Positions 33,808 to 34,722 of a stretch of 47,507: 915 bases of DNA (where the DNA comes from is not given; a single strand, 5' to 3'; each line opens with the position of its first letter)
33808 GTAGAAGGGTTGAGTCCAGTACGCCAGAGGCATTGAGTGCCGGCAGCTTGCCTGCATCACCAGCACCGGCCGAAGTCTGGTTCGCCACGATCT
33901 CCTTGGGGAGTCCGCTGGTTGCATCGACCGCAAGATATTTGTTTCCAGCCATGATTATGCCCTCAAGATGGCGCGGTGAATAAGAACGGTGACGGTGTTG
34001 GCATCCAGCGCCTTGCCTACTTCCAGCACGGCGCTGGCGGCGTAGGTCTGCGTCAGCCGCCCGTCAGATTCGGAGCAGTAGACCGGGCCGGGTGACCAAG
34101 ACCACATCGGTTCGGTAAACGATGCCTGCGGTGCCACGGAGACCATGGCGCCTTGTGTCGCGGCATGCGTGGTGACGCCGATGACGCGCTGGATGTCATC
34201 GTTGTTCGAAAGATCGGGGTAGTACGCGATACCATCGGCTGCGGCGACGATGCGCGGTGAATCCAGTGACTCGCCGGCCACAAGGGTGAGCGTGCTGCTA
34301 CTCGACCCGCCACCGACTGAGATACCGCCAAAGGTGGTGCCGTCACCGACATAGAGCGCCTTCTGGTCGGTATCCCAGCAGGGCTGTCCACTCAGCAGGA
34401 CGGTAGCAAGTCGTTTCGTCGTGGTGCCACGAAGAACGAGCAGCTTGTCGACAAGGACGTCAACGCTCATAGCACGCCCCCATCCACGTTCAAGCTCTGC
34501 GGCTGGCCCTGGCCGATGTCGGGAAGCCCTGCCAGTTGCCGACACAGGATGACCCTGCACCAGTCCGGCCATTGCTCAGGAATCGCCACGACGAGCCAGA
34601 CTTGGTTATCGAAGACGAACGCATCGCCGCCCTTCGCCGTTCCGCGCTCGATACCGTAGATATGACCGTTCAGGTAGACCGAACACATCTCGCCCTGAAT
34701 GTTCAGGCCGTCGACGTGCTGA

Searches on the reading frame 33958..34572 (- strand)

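Call 100: search_protein_families(library=pfam, proteins=[window:33958-34572:-], max_evalue=0.01)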
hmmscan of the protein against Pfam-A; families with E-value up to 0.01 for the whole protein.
window:33958-34572:- (205 aa): 1 family
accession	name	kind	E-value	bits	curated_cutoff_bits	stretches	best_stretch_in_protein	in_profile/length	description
PF18454.7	Mtd_N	-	0.00017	21.9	26.3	1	49-80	6-37/37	Major tropism determinant N-terminal domain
